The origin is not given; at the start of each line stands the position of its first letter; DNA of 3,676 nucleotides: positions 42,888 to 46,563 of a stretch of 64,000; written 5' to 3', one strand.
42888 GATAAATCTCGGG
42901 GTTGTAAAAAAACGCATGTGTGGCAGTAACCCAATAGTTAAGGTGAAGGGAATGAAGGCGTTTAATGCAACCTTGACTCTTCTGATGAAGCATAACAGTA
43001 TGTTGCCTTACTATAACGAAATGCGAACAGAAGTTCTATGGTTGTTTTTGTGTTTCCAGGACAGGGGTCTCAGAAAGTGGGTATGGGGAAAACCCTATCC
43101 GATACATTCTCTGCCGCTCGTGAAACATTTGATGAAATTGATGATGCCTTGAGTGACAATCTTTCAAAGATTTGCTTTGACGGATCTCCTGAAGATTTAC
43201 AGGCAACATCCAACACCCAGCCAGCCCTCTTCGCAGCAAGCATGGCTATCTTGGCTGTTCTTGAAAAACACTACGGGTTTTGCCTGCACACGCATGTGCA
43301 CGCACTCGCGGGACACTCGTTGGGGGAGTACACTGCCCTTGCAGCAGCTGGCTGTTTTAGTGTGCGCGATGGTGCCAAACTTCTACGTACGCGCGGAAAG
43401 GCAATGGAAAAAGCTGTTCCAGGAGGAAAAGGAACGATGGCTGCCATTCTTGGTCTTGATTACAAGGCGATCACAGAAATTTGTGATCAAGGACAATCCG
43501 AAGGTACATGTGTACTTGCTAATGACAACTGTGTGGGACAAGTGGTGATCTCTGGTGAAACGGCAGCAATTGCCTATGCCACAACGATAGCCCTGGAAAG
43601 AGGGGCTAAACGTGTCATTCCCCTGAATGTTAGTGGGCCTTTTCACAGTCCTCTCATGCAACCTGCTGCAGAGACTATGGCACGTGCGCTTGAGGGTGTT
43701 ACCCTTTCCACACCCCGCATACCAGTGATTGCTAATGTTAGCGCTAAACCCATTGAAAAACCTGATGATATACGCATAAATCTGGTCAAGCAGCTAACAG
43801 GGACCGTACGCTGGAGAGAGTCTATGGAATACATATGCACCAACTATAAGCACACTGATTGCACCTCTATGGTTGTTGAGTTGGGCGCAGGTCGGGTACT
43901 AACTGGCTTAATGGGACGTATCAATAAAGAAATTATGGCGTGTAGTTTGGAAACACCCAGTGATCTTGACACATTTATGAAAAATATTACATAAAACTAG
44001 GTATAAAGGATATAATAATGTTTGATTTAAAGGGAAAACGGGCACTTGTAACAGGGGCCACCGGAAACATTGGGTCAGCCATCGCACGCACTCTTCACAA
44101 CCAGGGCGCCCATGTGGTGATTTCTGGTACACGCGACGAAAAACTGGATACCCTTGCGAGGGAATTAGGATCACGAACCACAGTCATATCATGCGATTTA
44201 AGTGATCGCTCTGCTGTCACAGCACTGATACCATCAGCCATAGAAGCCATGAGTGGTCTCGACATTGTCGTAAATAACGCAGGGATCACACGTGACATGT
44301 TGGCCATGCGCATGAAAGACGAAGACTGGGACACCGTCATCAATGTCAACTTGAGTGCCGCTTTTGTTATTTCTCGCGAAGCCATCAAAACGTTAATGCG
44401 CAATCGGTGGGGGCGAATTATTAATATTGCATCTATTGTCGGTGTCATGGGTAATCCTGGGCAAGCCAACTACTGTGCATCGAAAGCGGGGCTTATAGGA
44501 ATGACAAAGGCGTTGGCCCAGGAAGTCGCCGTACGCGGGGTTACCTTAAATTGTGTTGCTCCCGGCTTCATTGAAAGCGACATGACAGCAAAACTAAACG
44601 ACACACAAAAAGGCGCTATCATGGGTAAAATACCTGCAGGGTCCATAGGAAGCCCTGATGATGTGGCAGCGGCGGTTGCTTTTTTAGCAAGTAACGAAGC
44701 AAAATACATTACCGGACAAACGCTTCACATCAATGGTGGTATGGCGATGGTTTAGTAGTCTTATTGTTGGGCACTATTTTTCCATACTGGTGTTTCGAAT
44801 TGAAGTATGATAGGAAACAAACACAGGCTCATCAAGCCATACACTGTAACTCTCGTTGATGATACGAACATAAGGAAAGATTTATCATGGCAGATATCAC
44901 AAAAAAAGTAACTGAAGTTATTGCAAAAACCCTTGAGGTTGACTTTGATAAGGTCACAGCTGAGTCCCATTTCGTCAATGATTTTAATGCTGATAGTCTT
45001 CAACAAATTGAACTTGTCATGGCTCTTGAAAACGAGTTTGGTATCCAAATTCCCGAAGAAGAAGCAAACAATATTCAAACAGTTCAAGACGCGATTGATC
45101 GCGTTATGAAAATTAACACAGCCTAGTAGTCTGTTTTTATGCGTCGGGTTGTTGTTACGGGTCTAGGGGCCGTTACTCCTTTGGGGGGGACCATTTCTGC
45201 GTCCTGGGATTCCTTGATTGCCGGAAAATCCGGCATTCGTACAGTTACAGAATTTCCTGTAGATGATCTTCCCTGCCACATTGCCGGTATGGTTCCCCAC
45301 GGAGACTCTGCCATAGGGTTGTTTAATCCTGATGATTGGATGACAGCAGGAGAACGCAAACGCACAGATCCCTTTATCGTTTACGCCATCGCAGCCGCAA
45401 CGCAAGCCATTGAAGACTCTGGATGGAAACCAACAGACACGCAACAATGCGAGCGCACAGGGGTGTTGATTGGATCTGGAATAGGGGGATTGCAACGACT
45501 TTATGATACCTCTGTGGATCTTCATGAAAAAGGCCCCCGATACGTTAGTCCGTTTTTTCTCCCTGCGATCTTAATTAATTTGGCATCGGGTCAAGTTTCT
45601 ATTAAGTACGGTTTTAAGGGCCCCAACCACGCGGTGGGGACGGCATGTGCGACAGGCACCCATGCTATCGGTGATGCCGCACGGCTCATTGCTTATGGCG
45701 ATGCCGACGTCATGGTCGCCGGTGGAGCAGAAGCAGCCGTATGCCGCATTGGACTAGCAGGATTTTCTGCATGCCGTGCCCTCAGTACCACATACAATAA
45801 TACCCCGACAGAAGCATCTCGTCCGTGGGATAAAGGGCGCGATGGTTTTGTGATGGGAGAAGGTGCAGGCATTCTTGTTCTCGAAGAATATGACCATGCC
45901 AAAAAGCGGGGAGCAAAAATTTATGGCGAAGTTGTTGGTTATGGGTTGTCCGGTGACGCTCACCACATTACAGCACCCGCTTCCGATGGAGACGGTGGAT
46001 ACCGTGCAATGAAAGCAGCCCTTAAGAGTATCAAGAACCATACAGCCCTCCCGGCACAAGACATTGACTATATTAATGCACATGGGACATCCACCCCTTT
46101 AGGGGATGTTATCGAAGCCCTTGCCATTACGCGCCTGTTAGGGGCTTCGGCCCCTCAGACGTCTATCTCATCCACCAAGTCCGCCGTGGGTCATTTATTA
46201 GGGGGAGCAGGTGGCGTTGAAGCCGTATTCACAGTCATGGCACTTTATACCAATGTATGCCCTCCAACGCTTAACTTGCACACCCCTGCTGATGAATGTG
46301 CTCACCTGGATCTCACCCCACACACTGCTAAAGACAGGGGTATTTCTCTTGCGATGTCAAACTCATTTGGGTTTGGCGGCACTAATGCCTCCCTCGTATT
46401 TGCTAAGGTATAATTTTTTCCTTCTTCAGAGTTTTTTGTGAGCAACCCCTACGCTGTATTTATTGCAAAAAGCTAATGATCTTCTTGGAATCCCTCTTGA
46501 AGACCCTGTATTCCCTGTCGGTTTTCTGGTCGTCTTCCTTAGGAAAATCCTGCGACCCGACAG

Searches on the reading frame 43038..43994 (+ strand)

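Call 9: search_protein_families(library=pfam, proteins=[window:43038-43994:+], max_evalue=0.001)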
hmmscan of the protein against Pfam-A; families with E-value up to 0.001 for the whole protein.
window:43038-43994:+ (318 aa): 1 family
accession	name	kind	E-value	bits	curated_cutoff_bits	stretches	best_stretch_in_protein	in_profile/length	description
PF00698.26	Acyl_transf_1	-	2.2e-36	126.4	32.7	1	3-265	1-253/319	Acyl transferase domain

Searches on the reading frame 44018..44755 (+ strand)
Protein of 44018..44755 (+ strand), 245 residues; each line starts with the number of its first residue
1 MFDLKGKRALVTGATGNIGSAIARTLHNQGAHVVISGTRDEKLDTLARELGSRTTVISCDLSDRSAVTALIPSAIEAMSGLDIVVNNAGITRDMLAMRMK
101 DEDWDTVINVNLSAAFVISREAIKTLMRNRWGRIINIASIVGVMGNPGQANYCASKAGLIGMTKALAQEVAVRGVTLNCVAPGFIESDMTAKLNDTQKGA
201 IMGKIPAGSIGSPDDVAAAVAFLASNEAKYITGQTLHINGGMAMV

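Call 9: search_protein_families(library=pfam, proteins=[window:44018-44755:+], max_evalue=0.001)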
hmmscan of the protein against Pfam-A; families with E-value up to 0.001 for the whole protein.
window:44018-44755:+ (245 aa): 12 families
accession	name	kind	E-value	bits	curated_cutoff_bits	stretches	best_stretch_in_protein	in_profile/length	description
PF13561.12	adh_short_C2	-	2.1e-62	211.3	27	1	13-242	1-235/236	Enoyl-(Acyl carrier protein) reductase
PF00106.31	adh_short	-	4.6e-58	196.4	26.6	1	7-197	1-194/195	short chain dehydrogenase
PF08659.16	KR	-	3.4e-22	79.7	22.6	1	10-165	4-162/180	KR domain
PF23441.1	SDR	-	6.6e-10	39.2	27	1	9-243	10-256/258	SDR-like rossmann domain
PF13460.12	NAD_binding_10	-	1.4e-09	38.5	27.2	1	13-224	1-181/184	NAD(P)H-binding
PF01370.27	Epimerase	-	1.8e-09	37.8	20.9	1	9-124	1-108/240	NAD dependent epimerase/dehydratase family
PF03435.24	Sacchrp_dh_NADP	-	1.1e-06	29.5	25.1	1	10-99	2-87/129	Saccharopine dehydrogenase NADP binding domain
PF05368.20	NmrA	-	3.6e-06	27.2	27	1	7-73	3-69/298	NmrA-like family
PF16363.11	GDP_Man_Dehyd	-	3.7e-06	27.1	27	1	10-72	1-72/332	GDP-mannose 4,6 dehydratase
PF03807.23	F420_oxidored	-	3.1e-05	24.9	21.6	1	15-60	7-55/94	NADP oxidoreductase coenzyme F420-dependent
PF01488.26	Shikimate_DH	-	0.00014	22.4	24.3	1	3-90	9-95/138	Shikimate / quinate 5-dehydrogenase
PF04321.23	RmlD_sub_bind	-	0.00044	19.9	27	1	8-97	2-68/287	RmlD substrate binding domain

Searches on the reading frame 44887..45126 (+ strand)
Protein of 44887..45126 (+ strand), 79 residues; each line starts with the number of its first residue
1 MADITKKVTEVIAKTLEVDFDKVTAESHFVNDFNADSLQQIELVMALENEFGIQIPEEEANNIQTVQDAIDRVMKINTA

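Call 82: search_protein_families(library=pfam, proteins=[window:44887-45126:+], max_evalue=0.1)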
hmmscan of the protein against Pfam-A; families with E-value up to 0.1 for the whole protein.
window:44887-45126:+ (79 aa): 3 families
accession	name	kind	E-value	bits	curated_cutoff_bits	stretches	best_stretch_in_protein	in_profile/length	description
PF00550.31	PP-binding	-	3.1e-11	43.8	20.8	1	7-72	2-66/67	Phosphopantetheine attachment site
PF14573.12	PP-binding_2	-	0.00022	21.8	32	1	30-74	41-85/96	Acyl-carrier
PF23297.2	ACP_SdgA_C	-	0.00061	20.3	27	1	3-74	10-80/95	Highly reducing polyketide synthase sdgA, C-terminal ACP domain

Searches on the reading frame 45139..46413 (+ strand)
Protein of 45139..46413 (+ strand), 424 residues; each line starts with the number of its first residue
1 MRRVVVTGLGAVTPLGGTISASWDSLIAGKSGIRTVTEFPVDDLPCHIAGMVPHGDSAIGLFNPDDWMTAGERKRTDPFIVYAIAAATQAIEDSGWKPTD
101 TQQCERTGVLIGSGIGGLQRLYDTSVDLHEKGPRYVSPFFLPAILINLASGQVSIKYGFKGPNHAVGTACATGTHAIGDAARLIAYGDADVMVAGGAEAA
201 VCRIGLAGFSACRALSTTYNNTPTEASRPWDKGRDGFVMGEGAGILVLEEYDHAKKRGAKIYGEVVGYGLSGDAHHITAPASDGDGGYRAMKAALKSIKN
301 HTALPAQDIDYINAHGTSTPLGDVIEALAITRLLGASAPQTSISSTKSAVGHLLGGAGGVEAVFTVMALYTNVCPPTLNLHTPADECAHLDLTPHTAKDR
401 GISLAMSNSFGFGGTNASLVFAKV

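Call 9: search_protein_families(library=pfam, proteins=[window:45139-46413:+], max_evalue=0.001)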
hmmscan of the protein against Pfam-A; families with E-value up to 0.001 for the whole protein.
window:45139-46413:+ (424 aa): 3 families
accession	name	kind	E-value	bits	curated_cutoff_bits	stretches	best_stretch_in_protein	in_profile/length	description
PF00109.32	ketoacyl-synt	-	1e-60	205.9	20.8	1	1-254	1-252/252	Beta-ketoacyl synthase, N-terminal domain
PF02801.28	Ketoacyl-synt_C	-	2.9e-34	118.1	20.8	1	262-380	1-118/119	Beta-ketoacyl synthase, C-terminal domain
PF00108.29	Thiolase_N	-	1.4e-05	25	26.4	1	152-198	65-113/260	Thiolase, N-terminal domain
